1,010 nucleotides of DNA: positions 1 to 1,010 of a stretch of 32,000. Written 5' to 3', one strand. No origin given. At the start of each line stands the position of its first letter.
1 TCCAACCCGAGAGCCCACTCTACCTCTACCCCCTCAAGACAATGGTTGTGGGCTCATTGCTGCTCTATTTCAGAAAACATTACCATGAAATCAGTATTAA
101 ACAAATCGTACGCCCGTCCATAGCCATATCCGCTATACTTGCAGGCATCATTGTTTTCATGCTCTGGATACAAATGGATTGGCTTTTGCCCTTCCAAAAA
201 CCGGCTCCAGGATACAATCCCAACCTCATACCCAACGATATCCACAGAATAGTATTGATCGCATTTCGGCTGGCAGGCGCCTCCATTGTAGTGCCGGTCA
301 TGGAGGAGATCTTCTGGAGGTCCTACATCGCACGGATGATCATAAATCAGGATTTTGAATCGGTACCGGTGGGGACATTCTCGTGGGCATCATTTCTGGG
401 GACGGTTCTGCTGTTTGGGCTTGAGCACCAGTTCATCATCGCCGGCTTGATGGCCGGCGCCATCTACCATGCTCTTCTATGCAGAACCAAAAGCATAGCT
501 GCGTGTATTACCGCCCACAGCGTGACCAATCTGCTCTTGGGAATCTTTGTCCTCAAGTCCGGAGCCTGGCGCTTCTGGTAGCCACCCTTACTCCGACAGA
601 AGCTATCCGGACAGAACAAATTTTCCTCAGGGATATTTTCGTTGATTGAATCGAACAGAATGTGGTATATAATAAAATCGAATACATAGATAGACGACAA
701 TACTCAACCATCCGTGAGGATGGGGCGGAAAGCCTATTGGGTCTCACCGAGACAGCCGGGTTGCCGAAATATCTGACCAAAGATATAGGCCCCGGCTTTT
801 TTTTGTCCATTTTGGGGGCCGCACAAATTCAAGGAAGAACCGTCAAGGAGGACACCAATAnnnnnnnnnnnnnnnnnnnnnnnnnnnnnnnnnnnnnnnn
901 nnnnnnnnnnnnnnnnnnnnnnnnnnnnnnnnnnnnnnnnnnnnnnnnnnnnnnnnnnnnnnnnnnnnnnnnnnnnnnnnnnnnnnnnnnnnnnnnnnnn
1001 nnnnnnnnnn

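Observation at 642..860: Candidate GEMM-I-like cyclic-dinucleotide riboswitch (promoter, aptamer, overlapping terminator) controlling an exosortase-associated N-acyl amino acid synthase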

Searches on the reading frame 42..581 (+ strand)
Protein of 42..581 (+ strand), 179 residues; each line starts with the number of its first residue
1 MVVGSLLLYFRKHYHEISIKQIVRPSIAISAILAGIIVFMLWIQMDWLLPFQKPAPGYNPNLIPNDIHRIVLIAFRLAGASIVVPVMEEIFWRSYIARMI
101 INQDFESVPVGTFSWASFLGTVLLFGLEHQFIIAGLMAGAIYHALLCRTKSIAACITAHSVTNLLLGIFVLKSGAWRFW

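Call 7: search_protein_families(library=ncbifam, proteins=[window:42-581:+])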
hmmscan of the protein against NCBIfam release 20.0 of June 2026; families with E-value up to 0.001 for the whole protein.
window:42-581:+ (179 aa): 6 families
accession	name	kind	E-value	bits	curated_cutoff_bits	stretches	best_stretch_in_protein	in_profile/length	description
TIGR03008.1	pepcterm_CAAX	equivalog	9.7e-83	277.4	81.05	1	1-179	44-222/222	CAAX prenyl protease-related protein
TIGR04162.1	exo_VPEID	exception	8.7e-18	64.5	150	1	29-176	380-513/516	exosortase E/protease, VPEID-CTERM system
NF040914.1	Mrt_core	domain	5.8e-07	29.5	100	1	81-168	8-103/108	myxosortase family intramembrane protease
NF033192.3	CPBP_JDVT_MrtJ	equivalog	2e-05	25.2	75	1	82-165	6-94/98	JDVT-CTERM system glutamic-type intramembrane protease MrtJ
NF040674.1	CPBP_fam_MrtP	equivalog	3.2e-05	23.6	250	1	83-168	255-348/354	myxosortase MrtP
NF040589.1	CPBP_Synerg_MrtS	equivalog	0.00027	21.1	130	1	48-164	49-161/170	Synerg-CTERM system glutamic-type intramembrane protease MrtS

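Call 30: list_cluster_members(proteins=[P0001, window:42-581:+, window:5947-6915:-])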
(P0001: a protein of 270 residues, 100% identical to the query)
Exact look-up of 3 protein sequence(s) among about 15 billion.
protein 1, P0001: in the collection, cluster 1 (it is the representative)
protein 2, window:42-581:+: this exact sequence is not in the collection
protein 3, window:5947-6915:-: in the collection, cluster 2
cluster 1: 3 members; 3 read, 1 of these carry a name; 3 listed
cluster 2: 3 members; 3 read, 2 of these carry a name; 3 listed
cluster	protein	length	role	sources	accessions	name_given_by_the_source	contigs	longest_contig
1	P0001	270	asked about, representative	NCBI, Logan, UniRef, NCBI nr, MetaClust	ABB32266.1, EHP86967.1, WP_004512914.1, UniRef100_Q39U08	hypothetical protein GeomeDRAFT_1534 [Geobacter metallireducens RCH3] | N-acylhomoserine lactone synthetase-related protein n=1 Tax=Geobacter metallireducens ... | PEP-CTERM/exosortase system-associated acyltransferase [Geobacter metallireducens]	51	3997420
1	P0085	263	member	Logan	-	-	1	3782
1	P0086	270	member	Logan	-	-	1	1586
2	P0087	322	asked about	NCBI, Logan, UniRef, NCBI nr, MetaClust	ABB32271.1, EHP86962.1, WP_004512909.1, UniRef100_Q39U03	protein of unknown function DUF1555 [Geobacter metallireducens RCH3] | PEP motif-containing protein, putative exosortase substrate n=1 Tax=Geobacter ... | PEP-CTERM sorting domain-containing protein [Geobacter metallireducens]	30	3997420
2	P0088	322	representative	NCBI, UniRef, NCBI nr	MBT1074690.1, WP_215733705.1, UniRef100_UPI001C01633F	PEP-CTERM sorting domain-containing protein [Geobacter grbiciae] | PEP-CTERM sorting domain-containing protein n=1 Tax=Geobacter grbiciae TaxID=155042 ...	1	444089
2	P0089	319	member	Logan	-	-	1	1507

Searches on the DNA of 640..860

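Call 9: search_rna_families(source=window, start=640, end=860, threshold=evalue, max_evalue=10, show_alignments=5)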
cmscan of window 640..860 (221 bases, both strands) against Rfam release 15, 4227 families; matches with E-value up to 10: 5.
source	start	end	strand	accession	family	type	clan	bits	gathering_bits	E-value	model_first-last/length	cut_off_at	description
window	693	769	+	RF03167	c-di-GMP-I-GGC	Cis-reg; riboswitch;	CL00126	44.4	59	1.2e-09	1-80/80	no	c-di-GMP-I-GGC riboswitch aptamer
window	772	860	-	RF00519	suhB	Gene; sRNA;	CL00108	17.2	41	0.22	1-77/77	no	Makes More Granules Regulator RNA (mmgR)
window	790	824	-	RF02151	MIMT1_1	Gene; lncRNA;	-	12.9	45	2.6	61-88/88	no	MER1 repeat containing imprinted transcript 1 conserved region 1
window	744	767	+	RF02440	SpF59_sRNA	Gene; sRNA;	-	12.5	37.2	6.6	1-54/54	no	Streptococcus sRNA SpF59 (ldcC RNA)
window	645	659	+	RF01072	TMV_UPD-PK3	Cis-reg;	-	9.5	34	7.4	1-31/31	no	Pseudoknot of upstream pseudoknot domain (UPD) of the 3'UTR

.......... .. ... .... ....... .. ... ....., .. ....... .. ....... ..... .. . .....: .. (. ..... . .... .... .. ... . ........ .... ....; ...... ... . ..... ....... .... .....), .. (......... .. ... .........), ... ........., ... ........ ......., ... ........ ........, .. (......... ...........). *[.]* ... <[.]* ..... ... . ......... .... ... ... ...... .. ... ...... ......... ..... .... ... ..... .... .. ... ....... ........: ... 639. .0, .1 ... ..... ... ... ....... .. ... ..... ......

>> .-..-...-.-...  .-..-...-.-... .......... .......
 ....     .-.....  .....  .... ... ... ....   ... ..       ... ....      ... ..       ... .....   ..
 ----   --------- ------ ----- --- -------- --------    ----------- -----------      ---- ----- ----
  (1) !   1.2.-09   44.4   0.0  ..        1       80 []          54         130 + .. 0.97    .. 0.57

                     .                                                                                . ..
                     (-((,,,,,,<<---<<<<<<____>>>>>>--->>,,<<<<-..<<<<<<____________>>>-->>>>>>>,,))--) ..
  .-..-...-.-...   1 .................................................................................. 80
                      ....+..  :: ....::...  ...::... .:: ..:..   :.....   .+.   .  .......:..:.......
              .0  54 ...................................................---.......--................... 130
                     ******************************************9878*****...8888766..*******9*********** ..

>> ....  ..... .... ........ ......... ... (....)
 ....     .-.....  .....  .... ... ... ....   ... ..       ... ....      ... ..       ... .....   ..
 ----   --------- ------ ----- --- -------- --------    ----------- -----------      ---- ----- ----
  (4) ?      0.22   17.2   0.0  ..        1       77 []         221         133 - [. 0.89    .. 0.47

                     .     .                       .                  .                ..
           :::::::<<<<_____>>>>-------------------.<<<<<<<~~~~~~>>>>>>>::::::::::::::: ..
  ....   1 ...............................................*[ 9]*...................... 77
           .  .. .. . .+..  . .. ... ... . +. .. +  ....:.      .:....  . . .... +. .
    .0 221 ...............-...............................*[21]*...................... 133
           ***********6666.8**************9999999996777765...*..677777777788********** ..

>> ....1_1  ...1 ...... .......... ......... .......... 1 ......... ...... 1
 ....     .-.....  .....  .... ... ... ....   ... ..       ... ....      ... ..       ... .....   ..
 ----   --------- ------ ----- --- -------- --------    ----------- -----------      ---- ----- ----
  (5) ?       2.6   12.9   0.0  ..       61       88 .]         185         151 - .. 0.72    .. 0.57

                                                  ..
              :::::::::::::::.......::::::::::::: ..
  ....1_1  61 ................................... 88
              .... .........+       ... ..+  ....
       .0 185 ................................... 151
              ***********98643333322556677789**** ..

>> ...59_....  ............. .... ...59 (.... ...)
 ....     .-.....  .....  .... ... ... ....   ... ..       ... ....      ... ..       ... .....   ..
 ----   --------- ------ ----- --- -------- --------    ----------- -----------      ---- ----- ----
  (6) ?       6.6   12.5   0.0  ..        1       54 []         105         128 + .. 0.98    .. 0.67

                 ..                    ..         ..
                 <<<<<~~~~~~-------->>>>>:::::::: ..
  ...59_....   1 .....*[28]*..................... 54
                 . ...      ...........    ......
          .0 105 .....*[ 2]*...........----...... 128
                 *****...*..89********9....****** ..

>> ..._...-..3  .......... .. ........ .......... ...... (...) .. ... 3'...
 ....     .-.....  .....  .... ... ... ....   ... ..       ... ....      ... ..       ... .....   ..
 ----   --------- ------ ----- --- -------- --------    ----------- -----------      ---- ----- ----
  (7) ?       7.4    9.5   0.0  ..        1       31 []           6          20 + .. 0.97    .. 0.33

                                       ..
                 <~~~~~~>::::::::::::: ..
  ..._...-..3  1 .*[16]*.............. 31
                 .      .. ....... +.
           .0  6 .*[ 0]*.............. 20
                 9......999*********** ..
